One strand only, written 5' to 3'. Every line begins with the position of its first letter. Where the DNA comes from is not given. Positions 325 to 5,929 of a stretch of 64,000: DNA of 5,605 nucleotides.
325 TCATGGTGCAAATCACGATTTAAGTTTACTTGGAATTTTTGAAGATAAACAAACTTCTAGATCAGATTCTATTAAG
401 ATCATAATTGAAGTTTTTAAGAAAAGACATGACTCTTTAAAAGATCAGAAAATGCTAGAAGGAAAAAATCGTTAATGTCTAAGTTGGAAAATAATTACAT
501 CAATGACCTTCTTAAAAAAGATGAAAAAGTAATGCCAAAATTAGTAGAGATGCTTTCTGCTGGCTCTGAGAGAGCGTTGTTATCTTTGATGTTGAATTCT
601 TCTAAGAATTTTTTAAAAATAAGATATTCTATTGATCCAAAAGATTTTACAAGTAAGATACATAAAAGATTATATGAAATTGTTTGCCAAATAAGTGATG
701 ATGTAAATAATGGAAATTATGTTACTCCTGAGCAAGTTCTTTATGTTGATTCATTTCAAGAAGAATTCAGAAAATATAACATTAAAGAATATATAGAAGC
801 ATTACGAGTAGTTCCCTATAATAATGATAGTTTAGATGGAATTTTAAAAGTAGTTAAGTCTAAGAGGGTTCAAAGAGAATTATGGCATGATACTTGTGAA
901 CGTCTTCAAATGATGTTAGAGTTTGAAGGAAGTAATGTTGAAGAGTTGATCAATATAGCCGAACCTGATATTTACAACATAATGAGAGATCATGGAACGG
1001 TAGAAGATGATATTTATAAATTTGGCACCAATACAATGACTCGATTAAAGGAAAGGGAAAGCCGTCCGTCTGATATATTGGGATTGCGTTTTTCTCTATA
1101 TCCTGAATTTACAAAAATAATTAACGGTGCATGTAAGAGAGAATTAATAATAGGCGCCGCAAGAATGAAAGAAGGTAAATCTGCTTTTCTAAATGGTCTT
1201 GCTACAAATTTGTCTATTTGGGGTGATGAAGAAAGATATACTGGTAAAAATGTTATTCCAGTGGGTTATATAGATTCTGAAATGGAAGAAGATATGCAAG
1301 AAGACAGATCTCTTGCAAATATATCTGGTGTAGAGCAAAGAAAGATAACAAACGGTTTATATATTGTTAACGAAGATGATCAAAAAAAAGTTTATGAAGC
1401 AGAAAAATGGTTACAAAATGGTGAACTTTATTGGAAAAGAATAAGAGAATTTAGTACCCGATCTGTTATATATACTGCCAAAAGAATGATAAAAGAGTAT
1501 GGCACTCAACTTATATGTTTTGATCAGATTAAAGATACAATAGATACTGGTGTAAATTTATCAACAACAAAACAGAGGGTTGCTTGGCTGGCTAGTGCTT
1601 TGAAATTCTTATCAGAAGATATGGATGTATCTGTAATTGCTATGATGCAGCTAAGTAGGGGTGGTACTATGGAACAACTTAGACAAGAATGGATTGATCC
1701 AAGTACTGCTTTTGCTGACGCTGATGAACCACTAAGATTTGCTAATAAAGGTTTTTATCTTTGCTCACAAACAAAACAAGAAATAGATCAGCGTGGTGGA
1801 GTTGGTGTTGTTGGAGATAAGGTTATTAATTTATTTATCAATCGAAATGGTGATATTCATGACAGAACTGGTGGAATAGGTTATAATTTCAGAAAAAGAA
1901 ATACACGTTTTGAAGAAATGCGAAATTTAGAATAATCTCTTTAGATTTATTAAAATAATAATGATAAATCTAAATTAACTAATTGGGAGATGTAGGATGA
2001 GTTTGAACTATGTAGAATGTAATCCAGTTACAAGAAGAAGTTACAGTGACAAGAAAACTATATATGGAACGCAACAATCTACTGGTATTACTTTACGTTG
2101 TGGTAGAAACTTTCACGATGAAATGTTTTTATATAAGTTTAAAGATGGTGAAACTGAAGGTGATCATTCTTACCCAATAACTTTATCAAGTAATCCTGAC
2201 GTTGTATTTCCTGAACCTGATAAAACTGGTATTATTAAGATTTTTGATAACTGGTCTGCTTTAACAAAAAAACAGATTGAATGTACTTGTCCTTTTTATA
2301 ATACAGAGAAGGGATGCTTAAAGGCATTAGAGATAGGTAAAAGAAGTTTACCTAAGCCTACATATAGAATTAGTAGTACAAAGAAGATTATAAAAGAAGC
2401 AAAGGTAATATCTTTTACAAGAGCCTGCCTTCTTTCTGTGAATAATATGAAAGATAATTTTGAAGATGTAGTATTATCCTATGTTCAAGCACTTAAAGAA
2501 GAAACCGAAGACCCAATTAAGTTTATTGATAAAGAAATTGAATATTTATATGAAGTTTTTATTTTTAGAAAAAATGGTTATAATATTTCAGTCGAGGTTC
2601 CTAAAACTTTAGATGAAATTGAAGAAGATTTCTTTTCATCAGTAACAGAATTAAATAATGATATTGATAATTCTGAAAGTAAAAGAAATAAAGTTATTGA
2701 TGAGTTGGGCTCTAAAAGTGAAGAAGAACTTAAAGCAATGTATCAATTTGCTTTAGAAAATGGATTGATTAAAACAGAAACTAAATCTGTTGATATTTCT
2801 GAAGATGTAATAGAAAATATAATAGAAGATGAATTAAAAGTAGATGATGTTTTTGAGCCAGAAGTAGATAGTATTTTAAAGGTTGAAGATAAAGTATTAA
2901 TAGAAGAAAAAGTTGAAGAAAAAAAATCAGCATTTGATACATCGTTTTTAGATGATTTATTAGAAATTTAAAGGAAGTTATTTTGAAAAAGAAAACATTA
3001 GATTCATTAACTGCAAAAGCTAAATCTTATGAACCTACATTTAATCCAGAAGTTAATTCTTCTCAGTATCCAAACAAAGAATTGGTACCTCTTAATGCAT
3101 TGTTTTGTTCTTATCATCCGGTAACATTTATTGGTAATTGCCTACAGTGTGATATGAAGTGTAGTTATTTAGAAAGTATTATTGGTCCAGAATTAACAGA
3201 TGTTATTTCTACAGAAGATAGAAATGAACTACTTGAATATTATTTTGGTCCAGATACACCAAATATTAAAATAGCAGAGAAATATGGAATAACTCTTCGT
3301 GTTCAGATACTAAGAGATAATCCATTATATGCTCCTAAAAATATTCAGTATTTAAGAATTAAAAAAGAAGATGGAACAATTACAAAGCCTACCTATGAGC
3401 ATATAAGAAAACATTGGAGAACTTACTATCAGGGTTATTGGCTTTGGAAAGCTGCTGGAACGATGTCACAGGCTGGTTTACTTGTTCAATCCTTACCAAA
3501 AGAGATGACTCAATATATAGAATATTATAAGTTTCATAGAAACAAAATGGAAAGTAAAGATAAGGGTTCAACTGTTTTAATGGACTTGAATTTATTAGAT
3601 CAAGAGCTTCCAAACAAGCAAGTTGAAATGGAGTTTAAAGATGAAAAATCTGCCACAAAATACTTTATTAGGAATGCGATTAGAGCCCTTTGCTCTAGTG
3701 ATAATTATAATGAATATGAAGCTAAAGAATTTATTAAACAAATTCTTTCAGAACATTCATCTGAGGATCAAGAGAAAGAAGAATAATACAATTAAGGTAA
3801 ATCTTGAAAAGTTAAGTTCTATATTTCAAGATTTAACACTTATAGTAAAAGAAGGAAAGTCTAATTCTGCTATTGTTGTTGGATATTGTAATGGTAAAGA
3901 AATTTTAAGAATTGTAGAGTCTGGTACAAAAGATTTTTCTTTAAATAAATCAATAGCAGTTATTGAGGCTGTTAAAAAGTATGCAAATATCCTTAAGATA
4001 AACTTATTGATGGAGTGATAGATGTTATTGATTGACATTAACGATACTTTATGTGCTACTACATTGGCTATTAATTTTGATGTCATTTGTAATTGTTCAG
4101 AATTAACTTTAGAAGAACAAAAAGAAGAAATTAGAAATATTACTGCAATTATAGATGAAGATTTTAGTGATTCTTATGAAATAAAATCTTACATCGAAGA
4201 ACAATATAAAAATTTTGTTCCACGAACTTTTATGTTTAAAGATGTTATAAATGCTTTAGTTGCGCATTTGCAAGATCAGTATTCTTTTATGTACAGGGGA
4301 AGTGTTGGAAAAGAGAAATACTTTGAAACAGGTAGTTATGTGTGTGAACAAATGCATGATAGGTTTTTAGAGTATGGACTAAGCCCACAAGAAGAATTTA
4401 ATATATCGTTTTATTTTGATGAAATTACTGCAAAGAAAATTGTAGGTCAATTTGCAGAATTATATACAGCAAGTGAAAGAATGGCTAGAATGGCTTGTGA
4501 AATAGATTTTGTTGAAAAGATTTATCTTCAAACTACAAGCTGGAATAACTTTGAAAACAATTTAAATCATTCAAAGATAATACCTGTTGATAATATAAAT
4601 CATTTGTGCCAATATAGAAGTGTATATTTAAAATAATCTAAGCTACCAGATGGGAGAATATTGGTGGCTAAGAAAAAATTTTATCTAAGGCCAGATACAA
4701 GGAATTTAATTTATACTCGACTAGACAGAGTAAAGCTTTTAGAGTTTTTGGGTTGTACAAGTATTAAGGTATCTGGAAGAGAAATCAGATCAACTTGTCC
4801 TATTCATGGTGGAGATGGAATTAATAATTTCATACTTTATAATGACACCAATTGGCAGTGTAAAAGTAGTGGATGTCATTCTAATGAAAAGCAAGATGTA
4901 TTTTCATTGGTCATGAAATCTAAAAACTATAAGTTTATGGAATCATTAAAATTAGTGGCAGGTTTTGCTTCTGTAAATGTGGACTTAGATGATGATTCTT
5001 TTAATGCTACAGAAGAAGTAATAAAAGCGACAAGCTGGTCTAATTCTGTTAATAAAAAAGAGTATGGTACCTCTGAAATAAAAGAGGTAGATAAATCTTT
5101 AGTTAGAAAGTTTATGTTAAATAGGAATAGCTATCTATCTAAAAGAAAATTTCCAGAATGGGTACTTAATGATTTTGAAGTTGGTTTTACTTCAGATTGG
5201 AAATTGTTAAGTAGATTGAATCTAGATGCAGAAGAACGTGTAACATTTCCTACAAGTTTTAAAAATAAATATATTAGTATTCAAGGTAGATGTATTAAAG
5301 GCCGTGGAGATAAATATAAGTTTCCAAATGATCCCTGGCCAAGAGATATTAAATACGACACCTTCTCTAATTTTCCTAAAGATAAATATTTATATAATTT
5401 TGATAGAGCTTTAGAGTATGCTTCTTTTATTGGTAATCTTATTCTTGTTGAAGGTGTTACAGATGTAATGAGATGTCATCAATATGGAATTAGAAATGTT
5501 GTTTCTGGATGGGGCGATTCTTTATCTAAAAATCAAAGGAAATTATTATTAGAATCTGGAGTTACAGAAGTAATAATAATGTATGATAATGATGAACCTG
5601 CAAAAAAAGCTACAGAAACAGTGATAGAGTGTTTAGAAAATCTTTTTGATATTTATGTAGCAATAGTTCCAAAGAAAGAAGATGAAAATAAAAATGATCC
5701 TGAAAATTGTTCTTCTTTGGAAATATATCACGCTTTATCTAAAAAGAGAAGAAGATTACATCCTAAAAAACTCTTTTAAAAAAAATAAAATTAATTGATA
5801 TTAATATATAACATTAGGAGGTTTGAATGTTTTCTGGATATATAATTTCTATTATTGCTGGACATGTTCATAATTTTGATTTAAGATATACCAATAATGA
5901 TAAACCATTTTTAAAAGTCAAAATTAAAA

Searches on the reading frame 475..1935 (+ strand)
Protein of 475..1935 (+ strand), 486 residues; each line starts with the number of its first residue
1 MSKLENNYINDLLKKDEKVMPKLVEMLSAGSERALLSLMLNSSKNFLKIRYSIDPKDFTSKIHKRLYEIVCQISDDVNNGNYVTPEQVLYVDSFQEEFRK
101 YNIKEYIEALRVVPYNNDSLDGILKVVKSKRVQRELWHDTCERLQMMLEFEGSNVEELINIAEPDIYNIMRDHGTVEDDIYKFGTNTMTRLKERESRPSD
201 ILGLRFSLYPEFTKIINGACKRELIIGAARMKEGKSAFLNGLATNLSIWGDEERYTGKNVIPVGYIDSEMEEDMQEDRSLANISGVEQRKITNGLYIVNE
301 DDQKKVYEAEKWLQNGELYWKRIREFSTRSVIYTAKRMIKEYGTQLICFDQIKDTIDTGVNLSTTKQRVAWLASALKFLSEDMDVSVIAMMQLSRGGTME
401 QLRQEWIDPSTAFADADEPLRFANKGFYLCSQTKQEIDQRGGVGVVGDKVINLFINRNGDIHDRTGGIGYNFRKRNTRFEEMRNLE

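Call 15: search_dna_similar(query=window:475-1935:+, collection=phages, mode=protein, max_rows=15)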
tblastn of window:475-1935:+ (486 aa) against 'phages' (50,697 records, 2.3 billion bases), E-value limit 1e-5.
Records with a match: 125; places in all: 125; records where one place covers at least 80% of the query: 61.
Best place of each record, by identity: <60% 125.
By first word of the organism name: Bacillus 35; Streptococcus 25; Escherichia 13; Bacteriophage 9; Staphylococcus 6; Acinetobacter 6; Mycoplasma 6; Salmonella 5; Listeria 4; Synechococcus 2; and 12 more.
By host as written in the record: - 15; Bacillus pumilus BL8 11; Escherichia coli 8; Bacillus subtilis 7; Bacillus pumilus BL-8 6; Acinetobacter baumannii 5; Staphylococcus aureus 4; Listeria monocytogenes 4; and 57 more.
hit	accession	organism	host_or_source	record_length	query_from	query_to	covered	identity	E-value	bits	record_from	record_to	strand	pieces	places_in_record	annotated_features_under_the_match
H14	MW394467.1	Bacillus phage 268TH004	Bacillus subtilis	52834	30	442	85%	28.9%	4e-33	139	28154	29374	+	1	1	39: replicative DNA helicase | 38: hypothetical protein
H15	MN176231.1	Bacillus phage 276BB001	Bacillus subtilis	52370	30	442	85%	28.9%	5e-33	139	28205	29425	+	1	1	40: replicative DNA helicase | 39: hypothetical protein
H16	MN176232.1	Bacillus phage 280BB001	Bacillus subtilis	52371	30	442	85%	28.9%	5e-33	139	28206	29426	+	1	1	40: replicative DNA helicase | 39: hypothetical protein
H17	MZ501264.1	Bacillus phage 274BB002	Bacillus subtilis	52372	30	442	85%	28.9%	5e-33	139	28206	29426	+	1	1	40: replicative DNA helicase | 39: hypothetical protein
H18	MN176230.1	Bacillus phage 056SW001B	Bacillus subtilis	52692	30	436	84%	29.0%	3e-31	134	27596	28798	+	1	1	39: replicative DNA helicase | 38: hypothetical protein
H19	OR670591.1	Staphylococcus phage MVC_VPHSA1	Staphylococcus aureus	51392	14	436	87%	27.7%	3e-26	119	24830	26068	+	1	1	DnaB-like replicative helicase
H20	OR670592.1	Staphylococcus phage MVC_VPHSA2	Staphylococcus aureus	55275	14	436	87%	27.7%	3e-26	119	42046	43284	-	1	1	DnaB-like replicative helicase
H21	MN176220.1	Bacillus phage 019DV002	Bacillus subtilis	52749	30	436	84%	28.7%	2e-30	131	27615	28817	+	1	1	38: replicative DNA helicase | 37: hypothetical protein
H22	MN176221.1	Bacillus phage 019DV004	Bacillus subtilis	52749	30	436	84%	28.7%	2e-30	131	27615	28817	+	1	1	38: replicative DNA helicase | 37: hypothetical protein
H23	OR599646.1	Pectobacterium phage PcaP2EGY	Pectobacterium sp.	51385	29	436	84%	28.2%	1e-31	134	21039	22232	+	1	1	hypothetical protein (x2)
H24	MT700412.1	Bacillus phage 1_ICo-2020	Bacillus sp.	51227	29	436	84%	28.2%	2e-29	128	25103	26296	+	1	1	replicative DNA helicase | hypothetical protein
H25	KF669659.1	Bacillus phage Riggi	Bacillus pumilus BL-8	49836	25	442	86%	26.6%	6e-23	108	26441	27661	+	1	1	DNA helicase | hypothetical protein | ribosome_binding_site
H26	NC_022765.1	Bacillus phage Riggi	Bacillus pumilus BL-8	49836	25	442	86%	26.6%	6e-23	108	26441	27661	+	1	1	DnaB-like replicative helicase | hypothetical protein | ribosome_binding_site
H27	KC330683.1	Bacillus phage Finn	Bacillus pumilus BL8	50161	25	442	86%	26.6%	8e-23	108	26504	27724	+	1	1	helicase | hypothetical protein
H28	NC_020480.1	Bacillus phage Finn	Bacillus pumilus BL8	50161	25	442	86%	26.6%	8e-23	108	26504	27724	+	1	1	DnaB-like replicative helicase | hypothetical protein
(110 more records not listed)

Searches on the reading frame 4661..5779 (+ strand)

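Call 48: search_protein_families(library=phrogs, proteins=[window:4661-5779:+], max_evalue=0.00001)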
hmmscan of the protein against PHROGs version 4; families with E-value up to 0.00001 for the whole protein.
window:4661-5779:+ (372 aa): 3 families
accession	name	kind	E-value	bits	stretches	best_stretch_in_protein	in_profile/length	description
phrog_47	-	DNA, RNA and nucleotide metabolism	5.2e-40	138.8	1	17-351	25-322/947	DNA primase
phrog_6444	-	DNA, RNA and nucleotide metabolism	1.7e-24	87.6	1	32-341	26-346/577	DNA primase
phrog_239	-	DNA, RNA and nucleotide metabolism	4.3e-08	33.6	1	44-342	43-287/801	DNA primase/helicase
